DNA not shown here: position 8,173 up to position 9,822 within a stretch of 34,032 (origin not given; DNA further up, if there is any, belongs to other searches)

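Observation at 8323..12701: Accessory block splitting pgk | fba: unknown 341-aa protein, MIO-less aromatic-lyase homologue and UbiD-type decarboxylase, with no UbiX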

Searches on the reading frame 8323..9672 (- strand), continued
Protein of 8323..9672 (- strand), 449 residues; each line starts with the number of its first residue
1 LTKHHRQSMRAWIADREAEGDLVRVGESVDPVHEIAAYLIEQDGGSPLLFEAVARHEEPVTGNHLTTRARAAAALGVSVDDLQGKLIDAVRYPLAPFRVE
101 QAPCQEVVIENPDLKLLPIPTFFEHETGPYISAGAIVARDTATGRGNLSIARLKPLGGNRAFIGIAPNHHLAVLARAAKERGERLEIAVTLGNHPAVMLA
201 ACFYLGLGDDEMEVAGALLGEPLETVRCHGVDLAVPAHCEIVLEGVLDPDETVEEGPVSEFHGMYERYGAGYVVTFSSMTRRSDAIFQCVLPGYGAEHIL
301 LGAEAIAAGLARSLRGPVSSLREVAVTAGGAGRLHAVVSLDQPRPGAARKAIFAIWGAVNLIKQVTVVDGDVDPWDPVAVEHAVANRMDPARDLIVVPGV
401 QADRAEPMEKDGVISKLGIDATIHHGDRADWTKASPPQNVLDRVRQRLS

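Call 44: search_protein_families(library=ncbifam, proteins=[L087:2553-3908:+, L087:3918-5210:+, L087:5210-6295:+, L087:6302-7945:+, L087:8001-9434:+, L087:9456-10658:+, L087:15721-17145:+, L084:6547-8004:+, L084:9448-10842:+, L084:11516-12460:+], max_evalue=1e-10)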
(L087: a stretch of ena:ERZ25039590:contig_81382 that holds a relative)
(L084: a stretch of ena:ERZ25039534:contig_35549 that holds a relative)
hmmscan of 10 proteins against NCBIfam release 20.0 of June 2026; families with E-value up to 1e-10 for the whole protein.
L087:2553-3908:+ (451 aa): 28 families (the best 25 are shown)
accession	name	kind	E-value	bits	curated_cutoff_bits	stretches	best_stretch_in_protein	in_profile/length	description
NF058538.1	ergo_util_ErtD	equivalog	3.6e-222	738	600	1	3-446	2-446/446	hydantoin-5-propionate amidohydrolase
NF058539.1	ergo_uti2_ErtD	equivalog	2.1e-110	369.7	650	1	2-446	2-447/449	hydantoin-5-propionate amidohydrolase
NF004839.0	PRK06189.1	equivalog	1.4e-74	251.4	631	1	7-446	9-447/451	allantoinase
TIGR03178.1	allantoinase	equivalog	4.4e-73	246.6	357.85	1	8-443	7-438/441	allantoinase AllB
NF002668.0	PRK02382.1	equivalog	2.8e-64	217.4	452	1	21-445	15-427/436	dihydroorotase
TIGR02033.1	D-hydantoinase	equivalog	2.5e-62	211.3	393.25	1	7-445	5-453/454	dihydropyrimidinase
TIGR00857.1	pyrC_multi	subfamily_domain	7.3e-57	193.2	279.05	1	19-431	5-411/412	dihydroorotase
NF006559.0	PRK09060.1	equivalog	1e-54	185.5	482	1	3-438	6-431/444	dihydroorotase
NF009941.0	PRK13404.1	subfamily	1.3e-54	185.7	647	1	20-448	22-463/478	dihydropyrimidinase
NF005960.0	PRK08044.1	equivalog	1.5e-50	172.2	688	1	22-444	23-448/453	allantoinase AllB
NF005751.0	PRK07575.1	equivalog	2.4e-45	154.8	529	1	9-435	11-426/440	dihydroorotase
NF006688.0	PRK09236.1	equivalog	2.8e-42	145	535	1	17-436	17-433/444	dihydroorotase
NF002284.0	PRK01211.1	subfamily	4.8e-40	137.7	462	1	17-444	13-403/409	dihydroorotase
NF003271.0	PRK04250.1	equivalog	4.9e-38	130.8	405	1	2-439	2-398/407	dihydroorotase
NF006836.0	PRK09357.1-1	equivalog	1.9e-34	119.1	538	1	21-434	18-429/432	dihydroorotase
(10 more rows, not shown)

L087:3918-5210:+ (430 aa): 18 families
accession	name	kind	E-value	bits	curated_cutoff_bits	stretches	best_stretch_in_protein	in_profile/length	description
NF058540.1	Ncarbamyl_ErtE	equivalog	1.3e-178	593.9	520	1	6-418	5-417/418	N-carbamyl-l-glutamate amidohydrolase ErtE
NF009531.0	PRK12893.1-5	equivalog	1.1e-165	551.2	486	1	6-420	4-416/421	Zn-dependent hydrolase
NF006771.0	PRK09290.1-5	subfamily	3e-119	398.2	399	1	11-417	6-411/413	allantoate amidohydrolase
TIGR01879.1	hydantase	subfamily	1.2e-109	367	204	1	12-413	1-399/401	hydantoinase/carbamoylase family amidase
NF006775.0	PRK09290.2-5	equivalog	3.4e-107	358.7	479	1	11-417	12-415/419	allantoate amidohydrolase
NF009529.0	PRK12893.1-2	equivalog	2.5e-94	316.4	508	1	10-416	8-408/411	Zn-dependent hydrolase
NF006769.0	PRK09290.1-3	subfamily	1e-92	311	452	1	9-413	10-409/417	allantoate amidohydrolase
NF009527.0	PRK12891.1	subfamily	2.2e-92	310.3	461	1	11-414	11-419/426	Zn-dependent hydrolase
NF006773.0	PRK09290.2-2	equivalog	8.4e-84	281.9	584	1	9-415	13-416/419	allantoate amidohydrolase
NF006768.0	PRK09290.1-1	equivalog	9.8e-83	278.3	532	1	30-412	26-404/411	allantoate deiminase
NF006770.0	PRK09290.1-4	equivalog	1.6e-80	270.8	372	1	11-415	5-400/403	allantoate amidohydrolase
NF006774.0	PRK09290.2-4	equivalog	2e-69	234.4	897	1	16-412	19-412/427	allantoate amidohydrolase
NF006772.0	PRK09290.2-1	subfamily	4.3e-69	233.4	424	1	26-424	30-424/430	allantoate amidohydrolase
TIGR03176.1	AllC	equivalog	4.5e-68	229.8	597.75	1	27-412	19-399/406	allantoate deiminase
NF010373.0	PRK13799.1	equivalog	1.1e-66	225.5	1087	1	51-415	224-586/591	unknown domain/N-carbamoyl-L-amino acid hydrolase fusion protein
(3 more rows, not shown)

L087:5210-6295:+ (361 aa): 2 families
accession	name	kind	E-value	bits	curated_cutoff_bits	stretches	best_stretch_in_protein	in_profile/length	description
NF058529.1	thiohydan_desulf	equivalog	4.4e-181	601.7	440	1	3-360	1-362/362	thiohydantoin desulfurase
NF058532.1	CH3_S_uro_de_S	equivalog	2.5e-84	283.2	450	1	4-356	2-351/352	S-methyl thiohydantoin desulfurase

L087:6302-7945:+ (547 aa): 3 families
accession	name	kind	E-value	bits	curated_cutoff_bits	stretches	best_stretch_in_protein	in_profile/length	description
NF058530.1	thiouroc_hyd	equivalog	0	1010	930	1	12-545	1-534/535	thiourocanate hydratase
NF058531.1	CH3_S_urocan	exception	6.9e-220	731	880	1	7-541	5-534/535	S-methyl thiourocanate hydratase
TIGR01228.2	hutU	equivalog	1.3e-207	690.7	375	1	7-542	5-542/545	urocanate hydratase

L087:8001-9434:+ (477 aa): 7 families
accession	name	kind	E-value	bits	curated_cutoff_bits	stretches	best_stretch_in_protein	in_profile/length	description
TIGR00148.1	TIGR00148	subfamily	4.3e-93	312.4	244.85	1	25-439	2-437/438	UbiD family decarboxylase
NF041204.1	VdcC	exception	8.7e-70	235.4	650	1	22-441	2-439/467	non-oxidative hydroxyarylic acid decarboxylases subunit C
NF008175.0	PRK10922.1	equivalog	1e-47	162.8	788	1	112-440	123-458/497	4-hydroxy-3-polyprenylbenzoate decarboxylase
TIGR03701.1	mena_SCO4490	equivalog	2.4e-45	155.1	495.9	1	111-416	109-417/433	menaquinone biosynthesis decarboxylase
NF041219.1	BagN_FevL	exception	8.1e-37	126.8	1000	1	15-405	11-433/502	bagremycin/ferroverdin biosynthesis UbiD family decarboxylase BagN/FevL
TIGR02724.1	phenyl_P_beta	equivalog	3.5e-31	108.1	468.95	1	24-426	3-421/472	phenylphosphate carboxylase subunit beta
TIGR02723.1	phenyl_P_alpha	equivalog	1.3e-18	66.9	564.6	1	116-412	112-412/485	phenylphosphate carboxylase subunit alpha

L087:9456-10658:+ (400 aa): 2 families
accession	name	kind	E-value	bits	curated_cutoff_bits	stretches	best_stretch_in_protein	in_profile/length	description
NF011933.0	PRK15404.1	subfamily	8.5e-41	140.2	477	1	21-289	12-281/370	high-affinity branched-chain amino acid ABC transporter substrate-binding protein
TIGR03407.1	urea_ABC_UrtA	exception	3.7e-13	49.1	492.75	1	37-231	1-193/361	urea ABC transporter substrate-binding protein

L087:15721-17145:+ (474 aa): 7 families
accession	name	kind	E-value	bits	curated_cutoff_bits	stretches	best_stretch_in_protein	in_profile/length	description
TIGR00148.1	TIGR00148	subfamily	3.4e-47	161.1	244.85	1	94-449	90-438/438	UbiD family decarboxylase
NF041204.1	VdcC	exception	1.7e-36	125.7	650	1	59-449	47-438/467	non-oxidative hydroxyarylic acid decarboxylases subunit C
TIGR02724.1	phenyl_P_beta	equivalog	6.4e-28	97.4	468.95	1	110-429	100-425/472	phenylphosphate carboxylase subunit beta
NF008175.0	PRK10922.1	equivalog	1.6e-24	86.3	788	1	110-461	123-467/497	4-hydroxy-3-polyprenylbenzoate decarboxylase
TIGR03701.1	mena_SCO4490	equivalog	3.7e-23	82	495.9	1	110-416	110-415/433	menaquinone biosynthesis decarboxylase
TIGR02723.1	phenyl_P_alpha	equivalog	1.5e-20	73.3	564.6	1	59-430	51-428/485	phenylphosphate carboxylase subunit alpha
NF041219.1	BagN_FevL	exception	3.7e-18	65.3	1000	1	105-342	122-358/502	bagremycin/ferroverdin biosynthesis UbiD family decarboxylase BagN/FevL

L084:6547-8004:+ (485 aa): 5 families
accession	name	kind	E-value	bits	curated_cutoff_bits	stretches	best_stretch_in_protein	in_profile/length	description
NF006871.0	PRK09367.1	subfamily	8.5e-45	153.3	524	2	161-476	183-493/505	histidine ammonia-lyase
TIGR01225.1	hutH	equivalog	8.7e-43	146.5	539.15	2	163-478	182-492/506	histidine ammonia-lyase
TIGR03832.1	Tyr_2_3_mutase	equivalog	9.7e-27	93.6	501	1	10-150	5-143/507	tyrosine 2,3-aminomutase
TIGR04475.1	Phe_D_beta_mut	equivalog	6.2e-21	74.6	800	1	3-146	2-143/510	phenylalanine aminomutase (D-beta-phenylalanine forming)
NF053541.1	FlxA_rubin_TAL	equivalog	8.6e-16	57.4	700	0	12-148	2-136/498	flexirubin biosynthesis tyrosine ammonia-lyase FlxA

L084:9448-10842:+ (464 aa): 28 families (the best 25 are shown)
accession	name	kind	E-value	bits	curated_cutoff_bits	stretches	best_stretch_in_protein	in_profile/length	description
NF058538.1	ergo_util_ErtD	equivalog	1.3e-165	551.6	600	1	3-447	1-446/446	hydantoin-5-propionate amidohydrolase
NF058539.1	ergo_uti2_ErtD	equivalog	3.7e-125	418.3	650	1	3-446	2-446/449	hydantoin-5-propionate amidohydrolase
TIGR03178.1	allantoinase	equivalog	6.5e-94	315.2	357.85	1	4-446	1-440/441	allantoinase AllB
NF004839.0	PRK06189.1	equivalog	1.6e-89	300.7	631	1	1-447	1-447/451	allantoinase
NF002668.0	PRK02382.1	equivalog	3.3e-72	243.6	452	1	22-448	15-429/436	dihydroorotase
NF005960.0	PRK08044.1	equivalog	3.9e-70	236.8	688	1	1-445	1-448/453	allantoinase AllB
TIGR02033.1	D-hydantoinase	equivalog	3.9e-67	227.1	393.25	1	7-446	3-453/454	dihydropyrimidinase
NF009941.0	PRK13404.1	subfamily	9.3e-65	219.1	647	1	1-460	2-473/478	dihydropyrimidinase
TIGR00857.1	pyrC_multi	subfamily_domain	2e-63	214.8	279.05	1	21-428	6-407/412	dihydroorotase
NF006559.0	PRK09060.1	equivalog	2.1e-58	197.7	482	1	2-438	4-430/444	dihydroorotase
NF005751.0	PRK07575.1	equivalog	2.5e-51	174.5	529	1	5-435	5-425/440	dihydroorotase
NF006688.0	PRK09236.1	equivalog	2.7e-47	161.6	535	1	5-437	4-433/444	dihydroorotase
NF006836.0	PRK09357.1-1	equivalog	6.8e-41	140.4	538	1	23-430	19-424/432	dihydroorotase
NF003271.0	PRK04250.1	equivalog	1.9e-39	135.5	405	1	3-440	2-398/407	dihydroorotase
NF006841.0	PRK09357.2-2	equivalog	2.4e-39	135.3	640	1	38-432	33-419/421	dihydroorotase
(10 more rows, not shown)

L084:11516-12460:+ (314 aa): 7 families
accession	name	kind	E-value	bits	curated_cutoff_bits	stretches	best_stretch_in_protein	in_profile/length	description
TIGR03381.1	agmatine_aguB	equivalog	5e-32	111.3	410.25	1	22-300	15-278/279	N-carbamoylputrescine amidase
NF040852.1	nitrile_Arch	equivalog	2.1e-25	89.4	500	1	29-299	23-261/262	nitrilase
NF010588.0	PRK13981.1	equivalog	4.8e-16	58.2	479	1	3-303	3-274/546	NAD+ synthase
NF009803.0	PRK13287.1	equivalog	2.7e-15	56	406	1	24-272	35-255/333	formamidase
NF033621.1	de_GSH_amidase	exception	1.5e-14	54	355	1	25-282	17-243/260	deaminated glutathione amidase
NF009802.0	PRK13286.1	equivalog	1.3e-13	50.6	427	1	38-269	50-253/345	aliphatic amidase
NF043013.1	DeGluthAmidYersProt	equivalog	1.9e-11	43.6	500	1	61-265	49-242/278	deaminated glutathione amidase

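Call 47: find_encoding_contigs(protein=P0296, flank=9000, max_places=1)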
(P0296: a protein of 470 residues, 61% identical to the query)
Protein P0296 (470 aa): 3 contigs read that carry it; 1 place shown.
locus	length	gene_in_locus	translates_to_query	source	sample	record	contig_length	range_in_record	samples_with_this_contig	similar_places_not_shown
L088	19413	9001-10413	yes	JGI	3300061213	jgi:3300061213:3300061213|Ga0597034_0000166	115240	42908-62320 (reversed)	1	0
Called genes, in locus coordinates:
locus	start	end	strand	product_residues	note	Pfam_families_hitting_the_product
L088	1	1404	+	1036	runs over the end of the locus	PF00873:ACR_tran, PF03176:MMPL (weak), PF02355:SecD_SecF_C (faint)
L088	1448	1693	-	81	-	-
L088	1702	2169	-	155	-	-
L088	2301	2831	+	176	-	PF00210:Ferritin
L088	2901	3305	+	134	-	PF00190:Cupin_1, PF07883:Cupin_2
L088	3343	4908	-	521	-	PF13493:DUF4118, PF14501:HATPase_c_5 (faint), PF02518:HATPase_c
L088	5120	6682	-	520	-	PF03150:CCP_MauG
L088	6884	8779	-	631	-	PF00126:HTH_1, PF03466:LysR_substrate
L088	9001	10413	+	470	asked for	PF20695:UbiD_N, PF01977:UbiD, PF20696:UbiD_C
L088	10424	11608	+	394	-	PF13433:Peripla_BP_5, PF13458:Peripla_BP_6, PF01094:ANF_receptor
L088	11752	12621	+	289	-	PF02653:BPD_transp_2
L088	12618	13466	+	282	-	PF02653:BPD_transp_2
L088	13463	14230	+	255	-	PF00005:ABC_tran, PF13304:AAA_21 (faint), PF12399:BCA_ABC_TP_C (weak)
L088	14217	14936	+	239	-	PF00005:ABC_tran, PF13304:AAA_21 (faint)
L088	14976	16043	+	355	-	PF06032:S-Me-THD_N, PF20906:S-Me-THD_C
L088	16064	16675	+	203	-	PF02798:GST_N, PF13417:GST_N_3, PF13409:GST_N_2, PF00043:GST_C (faint)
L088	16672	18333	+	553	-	PF17391:Urocanase_N, PF01175:Urocanase, PF17392:Urocanase_C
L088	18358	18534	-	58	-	-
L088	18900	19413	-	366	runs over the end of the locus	PF01717:Meth_synt_2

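Call 48: find_encoding_contigs(protein=P0304, flank=9000, max_places=1)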
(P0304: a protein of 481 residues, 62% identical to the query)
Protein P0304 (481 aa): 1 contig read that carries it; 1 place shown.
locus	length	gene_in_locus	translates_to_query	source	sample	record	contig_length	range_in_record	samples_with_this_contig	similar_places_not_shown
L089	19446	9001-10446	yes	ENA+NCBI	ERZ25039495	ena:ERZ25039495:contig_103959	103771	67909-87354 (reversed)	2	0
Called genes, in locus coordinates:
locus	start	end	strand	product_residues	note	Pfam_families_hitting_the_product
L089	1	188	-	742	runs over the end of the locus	PF00916:Sulfate_transp, PF01740:STAS, PF13466:STAS_2, PF00027:cNMP_binding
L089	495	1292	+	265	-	PF06035:Peptidase_C93, PF04473:DUF553 (weak)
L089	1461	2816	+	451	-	PF01979:Amidohydro_1, PF07969:Amidohydro_3 (weak)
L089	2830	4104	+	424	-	PF04389:Peptidase_M28, PF01546:Peptidase_M20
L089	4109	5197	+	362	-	PF06032:S-Me-THD_N, PF20906:S-Me-THD_C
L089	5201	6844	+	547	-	PF17391:Urocanase_N, PF01175:Urocanase, PF17392:Urocanase_C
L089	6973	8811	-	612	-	PF00126:HTH_1, PF03466:LysR_substrate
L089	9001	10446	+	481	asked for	PF20695:UbiD_N, PF01977:UbiD, PF20696:UbiD_C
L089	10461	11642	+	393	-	PF13433:Peripla_BP_5, PF13458:Peripla_BP_6, PF01094:ANF_receptor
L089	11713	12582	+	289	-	PF02653:BPD_transp_2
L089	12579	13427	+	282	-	PF02653:BPD_transp_2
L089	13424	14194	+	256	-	PF00005:ABC_tran, PF13304:AAA_21 (faint)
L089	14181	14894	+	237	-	PF00005:ABC_tran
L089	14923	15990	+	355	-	PF06032:S-Me-THD_N, PF20906:S-Me-THD_C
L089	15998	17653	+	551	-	PF17391:Urocanase_N, PF01175:Urocanase, PF17392:Urocanase_C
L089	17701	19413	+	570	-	PF17391:Urocanase_N, PF01175:Urocanase, PF17392:Urocanase_C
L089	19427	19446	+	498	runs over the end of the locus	PF01979:Amidohydro_1, PF07969:Amidohydro_3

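Call 49: find_encoding_contigs(protein=P0331, flank=9000, max_places=1)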
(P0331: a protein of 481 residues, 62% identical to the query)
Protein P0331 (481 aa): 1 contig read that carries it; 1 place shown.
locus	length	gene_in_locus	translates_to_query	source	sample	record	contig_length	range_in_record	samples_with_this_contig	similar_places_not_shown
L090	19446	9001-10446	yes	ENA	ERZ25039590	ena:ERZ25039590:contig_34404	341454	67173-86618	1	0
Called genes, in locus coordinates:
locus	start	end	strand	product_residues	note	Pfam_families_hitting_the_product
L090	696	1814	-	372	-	PF08240:ADH_N, PF16912:Glu_dehyd_C, PF00107:ADH_zinc_N, PF13602:ADH_zinc_N_2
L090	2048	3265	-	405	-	PF02771:Acyl-CoA_dh_N, PF02770:Acyl-CoA_dh_M, PF00441:Acyl-CoA_dh_1, PF08028:Acyl-CoA_dh_2 (weak)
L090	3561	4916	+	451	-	PF01979:Amidohydro_1, PF07969:Amidohydro_3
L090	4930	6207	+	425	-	PF04389:Peptidase_M28, PF07687:M20_dimer (faint), PF01546:Peptidase_M20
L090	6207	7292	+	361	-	PF06032:S-Me-THD_N, PF20906:S-Me-THD_C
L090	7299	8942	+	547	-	PF17391:Urocanase_N, PF01175:Urocanase, PF17392:Urocanase_C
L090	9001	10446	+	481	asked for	PF20695:UbiD_N, PF01977:UbiD, PF20696:UbiD_C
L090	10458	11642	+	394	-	PF13433:Peripla_BP_5, PF13458:Peripla_BP_6, PF01094:ANF_receptor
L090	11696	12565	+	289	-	PF02653:BPD_transp_2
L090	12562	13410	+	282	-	PF02653:BPD_transp_2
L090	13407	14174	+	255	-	PF00005:ABC_tran, PF12399:BCA_ABC_TP_C (weak)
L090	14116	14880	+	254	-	PF00005:ABC_tran, PF13304:AAA_21 (faint)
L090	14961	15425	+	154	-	-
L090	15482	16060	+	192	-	PF02441:Flavoprotein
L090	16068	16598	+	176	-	PF09523:DUF2390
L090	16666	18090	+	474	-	PF01977:UbiD, PF20696:UbiD_C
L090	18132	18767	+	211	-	-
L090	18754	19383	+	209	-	PF01047:MarR (weak), PF12802:MarR_2 (weak)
